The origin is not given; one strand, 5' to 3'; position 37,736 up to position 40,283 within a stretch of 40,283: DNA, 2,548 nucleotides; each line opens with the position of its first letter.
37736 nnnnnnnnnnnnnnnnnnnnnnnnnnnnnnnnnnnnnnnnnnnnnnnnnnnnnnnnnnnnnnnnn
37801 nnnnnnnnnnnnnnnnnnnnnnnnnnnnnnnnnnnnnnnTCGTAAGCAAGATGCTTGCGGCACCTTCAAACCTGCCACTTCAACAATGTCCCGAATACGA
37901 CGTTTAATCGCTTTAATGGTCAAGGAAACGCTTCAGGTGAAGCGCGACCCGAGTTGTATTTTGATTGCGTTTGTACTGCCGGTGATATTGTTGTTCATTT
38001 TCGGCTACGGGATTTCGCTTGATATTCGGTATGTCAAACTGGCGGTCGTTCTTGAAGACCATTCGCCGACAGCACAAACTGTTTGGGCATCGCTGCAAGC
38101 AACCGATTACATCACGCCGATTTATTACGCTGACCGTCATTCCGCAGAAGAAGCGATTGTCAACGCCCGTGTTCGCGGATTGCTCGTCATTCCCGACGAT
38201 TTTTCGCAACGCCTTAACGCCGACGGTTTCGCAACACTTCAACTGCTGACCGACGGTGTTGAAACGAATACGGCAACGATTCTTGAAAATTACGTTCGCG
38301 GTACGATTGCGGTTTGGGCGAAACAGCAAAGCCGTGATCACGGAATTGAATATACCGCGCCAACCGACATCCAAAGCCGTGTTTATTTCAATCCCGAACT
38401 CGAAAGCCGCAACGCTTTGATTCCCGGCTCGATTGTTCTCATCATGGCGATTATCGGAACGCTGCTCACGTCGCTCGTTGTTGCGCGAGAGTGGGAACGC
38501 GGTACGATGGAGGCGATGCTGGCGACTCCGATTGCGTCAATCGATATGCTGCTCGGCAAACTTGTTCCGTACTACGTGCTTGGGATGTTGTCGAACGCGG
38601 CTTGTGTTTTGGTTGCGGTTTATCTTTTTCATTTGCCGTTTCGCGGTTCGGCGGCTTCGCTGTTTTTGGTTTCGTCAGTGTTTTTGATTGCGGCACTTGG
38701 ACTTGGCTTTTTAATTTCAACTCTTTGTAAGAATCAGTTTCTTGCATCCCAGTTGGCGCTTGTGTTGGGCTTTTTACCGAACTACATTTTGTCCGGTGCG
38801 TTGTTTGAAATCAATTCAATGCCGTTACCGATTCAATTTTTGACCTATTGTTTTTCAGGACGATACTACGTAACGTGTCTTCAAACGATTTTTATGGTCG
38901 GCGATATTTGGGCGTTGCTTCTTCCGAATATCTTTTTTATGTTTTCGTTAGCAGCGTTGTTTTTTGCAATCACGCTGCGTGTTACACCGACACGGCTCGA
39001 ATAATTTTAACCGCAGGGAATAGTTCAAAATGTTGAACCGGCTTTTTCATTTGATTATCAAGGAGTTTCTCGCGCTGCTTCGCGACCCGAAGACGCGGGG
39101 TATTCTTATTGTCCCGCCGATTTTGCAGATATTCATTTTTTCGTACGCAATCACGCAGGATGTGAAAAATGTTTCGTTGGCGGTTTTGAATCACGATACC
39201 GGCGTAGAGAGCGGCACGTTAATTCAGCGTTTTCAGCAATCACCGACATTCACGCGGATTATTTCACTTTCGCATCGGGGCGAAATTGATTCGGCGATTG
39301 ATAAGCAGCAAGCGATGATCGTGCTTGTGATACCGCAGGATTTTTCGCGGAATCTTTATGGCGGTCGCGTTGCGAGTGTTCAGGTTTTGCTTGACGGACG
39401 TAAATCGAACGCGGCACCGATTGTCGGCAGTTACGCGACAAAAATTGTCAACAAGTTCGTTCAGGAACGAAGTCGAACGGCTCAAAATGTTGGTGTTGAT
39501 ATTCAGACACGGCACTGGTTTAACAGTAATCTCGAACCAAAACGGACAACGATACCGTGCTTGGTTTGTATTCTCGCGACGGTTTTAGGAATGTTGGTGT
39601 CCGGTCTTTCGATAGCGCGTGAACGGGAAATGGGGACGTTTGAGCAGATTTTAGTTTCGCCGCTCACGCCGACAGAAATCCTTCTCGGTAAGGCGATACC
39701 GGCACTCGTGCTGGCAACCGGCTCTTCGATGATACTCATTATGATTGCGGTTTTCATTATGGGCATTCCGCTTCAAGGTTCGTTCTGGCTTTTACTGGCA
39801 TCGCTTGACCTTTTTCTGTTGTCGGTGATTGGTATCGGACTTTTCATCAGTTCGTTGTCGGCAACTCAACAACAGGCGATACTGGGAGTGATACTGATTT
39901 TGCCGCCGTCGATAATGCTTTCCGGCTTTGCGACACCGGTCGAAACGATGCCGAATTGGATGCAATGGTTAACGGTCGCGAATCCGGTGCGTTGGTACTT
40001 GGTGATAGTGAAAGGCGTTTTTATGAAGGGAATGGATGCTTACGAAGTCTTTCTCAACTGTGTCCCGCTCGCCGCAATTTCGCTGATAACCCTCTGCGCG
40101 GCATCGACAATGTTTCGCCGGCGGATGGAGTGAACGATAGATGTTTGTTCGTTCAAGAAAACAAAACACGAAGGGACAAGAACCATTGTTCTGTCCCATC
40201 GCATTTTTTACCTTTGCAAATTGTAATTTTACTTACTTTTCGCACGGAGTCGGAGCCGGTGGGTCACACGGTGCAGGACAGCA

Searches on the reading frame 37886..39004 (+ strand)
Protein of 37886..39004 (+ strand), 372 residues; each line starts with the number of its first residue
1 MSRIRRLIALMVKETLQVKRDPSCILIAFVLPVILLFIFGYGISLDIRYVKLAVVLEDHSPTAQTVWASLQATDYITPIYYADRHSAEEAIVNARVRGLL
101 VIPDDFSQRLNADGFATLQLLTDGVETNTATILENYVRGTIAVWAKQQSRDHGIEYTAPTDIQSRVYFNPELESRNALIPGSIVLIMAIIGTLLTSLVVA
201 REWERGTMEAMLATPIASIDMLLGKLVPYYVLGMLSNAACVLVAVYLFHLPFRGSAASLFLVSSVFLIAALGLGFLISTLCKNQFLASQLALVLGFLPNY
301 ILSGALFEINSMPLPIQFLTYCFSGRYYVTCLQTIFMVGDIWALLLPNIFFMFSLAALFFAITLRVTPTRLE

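Call 8: search_protein_families(library=pfam, proteins=[window:37886-39004:+], max_evalue=0.01)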
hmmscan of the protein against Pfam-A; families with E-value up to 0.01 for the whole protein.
window:37886-39004:+ (372 aa): 4 families
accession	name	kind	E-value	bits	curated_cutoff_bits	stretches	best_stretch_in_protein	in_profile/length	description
PF12698.13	ABC2_membrane_3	-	1.1e-45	156.6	31.6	1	24-364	7-346/347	ABC-2 family transporter protein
PF01061.29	ABC2_membrane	-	6.6e-16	58.9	26.9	1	172-336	51-210/211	ABC-2 type transporter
PF12679.13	ABC2_membrane_2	-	6.4e-15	55.6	27.2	1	9-358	2-269/283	ABC-2 family transporter protein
PF12730.13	ABC2_membrane_4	-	8.7e-05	23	27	1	179-296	52-177/179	ABC-2 family transporter protein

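Call 10: find_encoding_contigs(protein=window:37886-39004:+, flank=8000, max_places=10)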
Protein window:37886-39004:+ (372 aa): no gene with exactly this product is on record in the collection.

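Call 44: search_protein_families(library=ncbifam, proteins=[window:37886-39004:+], max_evalue=0.001)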
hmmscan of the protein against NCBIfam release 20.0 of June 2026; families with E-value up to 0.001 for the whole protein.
window:37886-39004:+ (372 aa): 5 families
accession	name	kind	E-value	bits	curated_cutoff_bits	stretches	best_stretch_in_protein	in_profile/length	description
NF033858.1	ABC2_perm_RbbA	equivalog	1.6e-60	205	1050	1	3-363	538-900/909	ribosome-associated ATPase/putative transporter RbbA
NF041647.1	ABC_perm_CPBP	equivalog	4.1e-15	55.6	435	1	3-281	1-303/636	ABC transporter permease subunit/CPBP intramembrane protease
NF038293.1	permease_SagH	equivalog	8.7e-09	34.6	450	1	188-293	189-294/370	SagH family ABC transporter permease subunit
TIGR01247.1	drrB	subfamily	4.2e-08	33.2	223.05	1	178-358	50-234/236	daunorubicin resistance ABC transporter membrane protein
TIGR00025.1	Mtu_efflux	paralog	4.5e-08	32.9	146.9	1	179-358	42-225/238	ABC transporter efflux protein, DrrB family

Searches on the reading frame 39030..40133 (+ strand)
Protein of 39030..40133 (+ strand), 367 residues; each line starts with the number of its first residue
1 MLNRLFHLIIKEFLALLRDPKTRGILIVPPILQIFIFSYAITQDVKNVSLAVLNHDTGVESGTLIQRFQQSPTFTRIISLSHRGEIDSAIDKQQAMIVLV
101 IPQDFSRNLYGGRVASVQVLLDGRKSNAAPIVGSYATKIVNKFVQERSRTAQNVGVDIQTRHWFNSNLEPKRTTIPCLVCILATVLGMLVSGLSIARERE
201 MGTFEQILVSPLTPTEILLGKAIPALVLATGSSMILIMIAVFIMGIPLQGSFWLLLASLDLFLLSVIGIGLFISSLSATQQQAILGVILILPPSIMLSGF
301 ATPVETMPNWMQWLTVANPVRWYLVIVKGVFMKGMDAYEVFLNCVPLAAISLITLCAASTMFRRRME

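Call 8: search_protein_families(library=pfam, proteins=[window:39030-40133:+], max_evalue=0.01)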
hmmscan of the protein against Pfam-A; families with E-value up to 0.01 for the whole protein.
window:39030-40133:+ (367 aa): 4 families
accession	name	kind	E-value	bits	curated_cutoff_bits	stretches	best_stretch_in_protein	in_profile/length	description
PF12698.13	ABC2_membrane_3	-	2.7e-43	148.8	31.6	1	30-358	11-345/347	ABC-2 family transporter protein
PF01061.29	ABC2_membrane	-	1.2e-29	103.8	26.9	1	167-330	51-209/211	ABC-2 type transporter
PF12679.13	ABC2_membrane_2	-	5.9e-17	62.3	27.2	1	8-363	3-279/283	ABC-2 family transporter protein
PF12730.13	ABC2_membrane_4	-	8.9e-07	29.5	27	1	178-290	55-172/179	ABC-2 family transporter protein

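Call 44: search_protein_families(library=ncbifam, proteins=[window:39030-40133:+], max_evalue=0.001)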
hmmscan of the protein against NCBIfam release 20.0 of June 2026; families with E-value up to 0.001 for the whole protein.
window:39030-40133:+ (367 aa): 10 families
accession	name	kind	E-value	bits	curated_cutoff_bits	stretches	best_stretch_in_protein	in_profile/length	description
NF033858.1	ABC2_perm_RbbA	equivalog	9.9e-66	222.3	1050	1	2-364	539-906/909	ribosome-associated ATPase/putative transporter RbbA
TIGR00025.1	Mtu_efflux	paralog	1.7e-15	57.2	146.9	1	172-365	39-237/238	ABC transporter efflux protein, DrrB family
TIGR01247.1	drrB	subfamily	5.6e-14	52.4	223.05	1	182-359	56-233/236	daunorubicin resistance ABC transporter membrane protein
NF038293.1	permease_SagH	equivalog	1.2e-11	44.1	450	2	183-323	188-329/370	SagH family ABC transporter permease subunit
NF041647.1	ABC_perm_CPBP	equivalog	2.7e-09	36.4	435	1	4-364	4-394/636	ABC transporter permease subunit/CPBP intramembrane protease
TIGR03861.1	phenyl_ABC_PedC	subfamily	4.2e-08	33.1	241.35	1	170-337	58-227/253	alcohol ABC transporter, permease protein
TIGR03518.1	ABC_perm_GldF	equivalog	5.5e-06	26.6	288.5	1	168-331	50-214/240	gliding motility-associated ABC transporter permease subunit GldF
NF011648.0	PRK15066.1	subfamily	5.9e-05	22.7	225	1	203-362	92-249/257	ABC transporter permease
TIGR01248.1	drrC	subfamily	6.4e-05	23.2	165.65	1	185-323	2-141/152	daunorubicin resistance protein C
TIGR01291.1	nodJ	subfamily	0.00042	19.9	206.65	1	195-365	82-250/253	ABC-2 type transporter, NodJ family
